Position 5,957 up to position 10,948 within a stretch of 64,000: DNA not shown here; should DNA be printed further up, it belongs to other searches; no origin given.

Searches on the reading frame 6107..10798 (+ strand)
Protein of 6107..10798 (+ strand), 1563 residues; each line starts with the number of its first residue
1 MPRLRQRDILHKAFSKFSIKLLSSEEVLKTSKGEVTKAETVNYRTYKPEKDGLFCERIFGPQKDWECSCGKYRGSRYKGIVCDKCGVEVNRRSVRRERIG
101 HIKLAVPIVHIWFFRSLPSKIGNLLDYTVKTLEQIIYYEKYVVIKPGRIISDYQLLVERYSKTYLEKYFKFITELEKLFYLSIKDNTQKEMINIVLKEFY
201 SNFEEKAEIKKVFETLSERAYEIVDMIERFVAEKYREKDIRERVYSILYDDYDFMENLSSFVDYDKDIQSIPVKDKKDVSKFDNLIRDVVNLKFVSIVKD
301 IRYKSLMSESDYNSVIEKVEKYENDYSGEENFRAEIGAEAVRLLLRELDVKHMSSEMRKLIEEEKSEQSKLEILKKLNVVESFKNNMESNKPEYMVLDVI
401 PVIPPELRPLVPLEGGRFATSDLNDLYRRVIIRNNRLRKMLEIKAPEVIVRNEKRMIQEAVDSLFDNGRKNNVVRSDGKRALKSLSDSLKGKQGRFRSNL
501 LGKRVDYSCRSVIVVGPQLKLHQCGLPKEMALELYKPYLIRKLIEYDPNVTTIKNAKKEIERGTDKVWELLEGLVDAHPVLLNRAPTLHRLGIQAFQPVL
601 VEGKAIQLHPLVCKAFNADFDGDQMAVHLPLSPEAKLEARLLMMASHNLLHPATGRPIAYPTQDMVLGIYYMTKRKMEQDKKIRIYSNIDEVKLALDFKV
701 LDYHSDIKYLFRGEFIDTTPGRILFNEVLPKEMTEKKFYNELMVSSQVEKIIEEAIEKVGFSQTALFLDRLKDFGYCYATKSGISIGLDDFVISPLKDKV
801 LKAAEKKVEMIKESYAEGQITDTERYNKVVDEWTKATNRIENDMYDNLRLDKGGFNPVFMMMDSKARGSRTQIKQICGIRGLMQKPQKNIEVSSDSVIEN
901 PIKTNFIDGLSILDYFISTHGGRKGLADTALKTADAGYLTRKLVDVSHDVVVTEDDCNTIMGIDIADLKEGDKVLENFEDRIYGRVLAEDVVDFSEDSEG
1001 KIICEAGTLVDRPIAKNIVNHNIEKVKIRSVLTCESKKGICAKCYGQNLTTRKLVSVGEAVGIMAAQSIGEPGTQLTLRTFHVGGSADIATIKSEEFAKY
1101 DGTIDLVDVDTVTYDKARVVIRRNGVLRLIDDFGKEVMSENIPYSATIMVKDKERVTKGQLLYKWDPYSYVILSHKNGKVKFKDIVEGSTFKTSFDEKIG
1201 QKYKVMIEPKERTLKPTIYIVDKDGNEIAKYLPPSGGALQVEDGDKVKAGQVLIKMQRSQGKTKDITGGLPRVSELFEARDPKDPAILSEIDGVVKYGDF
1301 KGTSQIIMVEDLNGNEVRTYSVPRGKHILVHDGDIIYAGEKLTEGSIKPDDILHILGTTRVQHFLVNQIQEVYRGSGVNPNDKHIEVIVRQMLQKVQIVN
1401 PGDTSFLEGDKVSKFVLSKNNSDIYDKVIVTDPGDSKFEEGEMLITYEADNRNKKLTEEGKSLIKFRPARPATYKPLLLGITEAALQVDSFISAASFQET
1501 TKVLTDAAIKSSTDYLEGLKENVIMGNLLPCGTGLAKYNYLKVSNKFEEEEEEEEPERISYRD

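Call 69: search_protein_families(library=pfam, proteins=[window:6107-10798:+], max_evalue=0.001)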
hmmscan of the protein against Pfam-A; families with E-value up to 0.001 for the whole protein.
window:6107-10798:+ (1563 aa): 7 families
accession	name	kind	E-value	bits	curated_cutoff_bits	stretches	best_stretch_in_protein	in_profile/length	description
PF04997.17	RNA_pol_Rpb1_1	-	6.5e-74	249.5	39.7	2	348-500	154-312/312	RNA polymerase Rpb1, domain 1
PF04998.22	RNA_pol_Rpb1_5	-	1.3e-65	222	28.5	1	909-1404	1-257/267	RNA polymerase Rpb1, domain 5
PF00623.25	RNA_pol_Rpb1_2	-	2.7e-38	132.3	25.3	1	502-644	1-165/166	RNA polymerase Rpb1, domain 2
PF04983.23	RNA_pol_Rpb1_3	-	1.2e-26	94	28.9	1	648-790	1-161/162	RNA polymerase Rpb1, domain 3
PF05000.22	RNA_pol_Rpb1_4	-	1.3e-15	57.6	24.8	1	820-907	1-107/107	RNA polymerase Rpb1, domain 4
PF21668.3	RPOC_hybrid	-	1.3e-07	31.8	27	0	1284-1346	7-70/102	DNA-directed RNA polymerase subunit beta', hybrid domain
PF01333.25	Apocytochr_F_C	-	1.5e-05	25.5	30.4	0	1304-1344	23-62/118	Apocytochrome F, C-terminal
